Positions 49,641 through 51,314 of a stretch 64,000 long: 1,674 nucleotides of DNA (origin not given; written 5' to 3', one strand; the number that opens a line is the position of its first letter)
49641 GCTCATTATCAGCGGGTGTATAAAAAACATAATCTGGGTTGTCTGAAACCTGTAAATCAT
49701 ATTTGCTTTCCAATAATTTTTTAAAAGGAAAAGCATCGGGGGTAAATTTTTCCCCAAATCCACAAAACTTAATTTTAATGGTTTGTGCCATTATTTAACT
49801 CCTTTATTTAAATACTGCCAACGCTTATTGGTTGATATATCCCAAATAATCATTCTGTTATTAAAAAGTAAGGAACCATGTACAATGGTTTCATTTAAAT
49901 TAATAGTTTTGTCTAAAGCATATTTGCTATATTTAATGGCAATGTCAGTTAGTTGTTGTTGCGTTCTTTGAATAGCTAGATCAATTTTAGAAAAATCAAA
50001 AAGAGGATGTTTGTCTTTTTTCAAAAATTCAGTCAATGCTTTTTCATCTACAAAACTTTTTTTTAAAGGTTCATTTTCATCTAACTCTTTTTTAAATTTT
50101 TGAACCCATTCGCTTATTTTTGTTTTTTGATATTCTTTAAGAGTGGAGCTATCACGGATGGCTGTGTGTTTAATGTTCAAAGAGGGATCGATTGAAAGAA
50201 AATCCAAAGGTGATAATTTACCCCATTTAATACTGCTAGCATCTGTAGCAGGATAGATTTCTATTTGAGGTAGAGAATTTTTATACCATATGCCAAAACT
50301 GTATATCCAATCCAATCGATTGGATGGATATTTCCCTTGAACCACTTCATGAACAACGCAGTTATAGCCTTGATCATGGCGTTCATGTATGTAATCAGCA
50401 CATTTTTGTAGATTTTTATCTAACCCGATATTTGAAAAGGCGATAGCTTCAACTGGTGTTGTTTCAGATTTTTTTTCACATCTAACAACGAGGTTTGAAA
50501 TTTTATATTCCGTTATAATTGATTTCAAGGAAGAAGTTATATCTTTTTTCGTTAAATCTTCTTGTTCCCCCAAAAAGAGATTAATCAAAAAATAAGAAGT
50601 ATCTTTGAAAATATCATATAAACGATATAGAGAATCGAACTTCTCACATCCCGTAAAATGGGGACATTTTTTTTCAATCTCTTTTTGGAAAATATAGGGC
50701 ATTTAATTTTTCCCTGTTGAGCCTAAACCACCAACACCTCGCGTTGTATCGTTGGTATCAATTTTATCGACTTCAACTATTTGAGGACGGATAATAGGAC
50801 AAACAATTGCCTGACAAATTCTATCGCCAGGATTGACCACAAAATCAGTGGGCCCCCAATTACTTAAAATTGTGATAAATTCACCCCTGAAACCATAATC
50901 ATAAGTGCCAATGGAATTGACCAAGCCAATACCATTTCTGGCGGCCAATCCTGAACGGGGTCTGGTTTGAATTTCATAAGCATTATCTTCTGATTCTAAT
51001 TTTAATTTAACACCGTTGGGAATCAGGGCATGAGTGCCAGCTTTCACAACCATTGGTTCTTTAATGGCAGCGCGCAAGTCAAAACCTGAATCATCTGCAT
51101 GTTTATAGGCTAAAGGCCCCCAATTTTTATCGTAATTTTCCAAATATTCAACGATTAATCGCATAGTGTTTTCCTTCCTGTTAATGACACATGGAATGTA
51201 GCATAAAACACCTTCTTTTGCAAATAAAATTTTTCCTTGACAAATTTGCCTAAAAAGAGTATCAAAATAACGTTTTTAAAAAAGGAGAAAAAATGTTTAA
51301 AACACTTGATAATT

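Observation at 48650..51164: GT10 alpha-1,3-fucosyltransferase translationally coupled to an unknown gene and to dut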

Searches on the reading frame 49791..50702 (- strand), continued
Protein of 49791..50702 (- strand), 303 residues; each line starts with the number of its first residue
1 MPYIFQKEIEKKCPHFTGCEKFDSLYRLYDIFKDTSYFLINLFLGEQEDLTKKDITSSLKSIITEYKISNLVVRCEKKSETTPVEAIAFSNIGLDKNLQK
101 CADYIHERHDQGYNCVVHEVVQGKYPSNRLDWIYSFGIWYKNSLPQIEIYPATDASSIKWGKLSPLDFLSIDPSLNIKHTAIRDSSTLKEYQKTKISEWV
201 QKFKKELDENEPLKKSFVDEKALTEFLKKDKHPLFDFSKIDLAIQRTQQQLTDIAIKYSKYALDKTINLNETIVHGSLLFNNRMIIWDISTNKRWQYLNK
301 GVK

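Call 68: find_encoding_contigs(protein=P0132, flank=5000, max_places=2)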
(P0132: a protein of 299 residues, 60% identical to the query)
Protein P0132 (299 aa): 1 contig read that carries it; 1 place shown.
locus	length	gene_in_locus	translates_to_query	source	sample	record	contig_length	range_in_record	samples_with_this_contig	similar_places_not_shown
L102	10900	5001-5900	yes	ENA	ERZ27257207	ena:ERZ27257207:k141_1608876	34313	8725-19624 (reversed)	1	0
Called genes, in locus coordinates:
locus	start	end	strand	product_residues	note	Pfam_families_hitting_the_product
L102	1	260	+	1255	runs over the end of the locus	-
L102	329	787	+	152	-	PF03073:TspO_MBR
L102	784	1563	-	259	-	-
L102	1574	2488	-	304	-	PF07549:Sec_GG, PF02355:SecD_SecF_C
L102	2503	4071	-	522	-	PF07549:Sec_GG (faint), PF21760:SecD_1st, PF22599:SecDF_P1_head, PF02355:SecD_SecF_C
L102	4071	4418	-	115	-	PF02699:YajC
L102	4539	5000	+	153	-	PF00692:dUTPase, PF22769:DCD (weak)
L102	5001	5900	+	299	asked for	-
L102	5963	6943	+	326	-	PF18025:FucT_N, PF00852:Glyco_transf_10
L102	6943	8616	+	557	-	PF00005:ABC_tran, PF02463:SMC_N (faint), PF13555:AAA_29 (faint), PF13238:AAA_18 (faint), PF13304:AAA_21 (faint), PF12848:ABC_tran_Xtn, PF00005:ABC_tran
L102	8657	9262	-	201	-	-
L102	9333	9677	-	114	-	-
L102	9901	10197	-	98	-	PF02915:Rubrerythrin (weak)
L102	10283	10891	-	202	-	-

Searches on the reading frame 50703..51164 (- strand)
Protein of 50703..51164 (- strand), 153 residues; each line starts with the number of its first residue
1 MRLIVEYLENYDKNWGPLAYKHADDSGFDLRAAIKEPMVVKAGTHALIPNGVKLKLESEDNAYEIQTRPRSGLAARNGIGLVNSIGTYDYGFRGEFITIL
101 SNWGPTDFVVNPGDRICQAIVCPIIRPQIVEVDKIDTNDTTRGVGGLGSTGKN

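Call 3: search_protein_families(library=pfam, proteins=[window:50703-51164:-], max_evalue=1)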
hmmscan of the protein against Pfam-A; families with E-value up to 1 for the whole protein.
window:50703-51164:- (153 aa): 2 families
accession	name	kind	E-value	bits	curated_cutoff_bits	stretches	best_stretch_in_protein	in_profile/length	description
PF00692.24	dUTPase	-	2e-16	60.4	22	1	19-151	7-129/129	dUTPase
PF22769.1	DCD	-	1.2e-05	25.9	27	1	68-119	98-148/153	dCTP deaminase-like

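Call 4: search_protein_families(library=ncbifam, proteins=[window:50703-51164:-], max_evalue=1)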
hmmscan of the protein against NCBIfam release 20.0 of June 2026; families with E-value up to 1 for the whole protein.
window:50703-51164:- (153 aa): 4 families
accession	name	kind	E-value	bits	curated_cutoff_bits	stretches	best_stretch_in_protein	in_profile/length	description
NF001862.0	PRK00601.1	equivalog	3.8e-38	130.4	103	1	19-152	21-149/150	dUTP diphosphatase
TIGR00576.1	dut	superfamily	1.9e-31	108.7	102.55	1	19-152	15-143/143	dUTP diphosphatase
NF010561.0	PRK13956.1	equivalog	7.6e-09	35.6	223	1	23-152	24-147/147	dUTP diphosphatase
TIGR02274.1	dCTP_deam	equivalog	0.00011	22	92.8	1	33-126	67-156/180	dCTP deaminase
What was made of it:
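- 50703..51164 (-): dut, dUTP diphosphatase (153 aa), first gene of the unit. NCBIfam NF001862 equivalog 130.4 bits (cut-off 103) and Pfam dUTPase 2e-16 (calls 3, 4).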
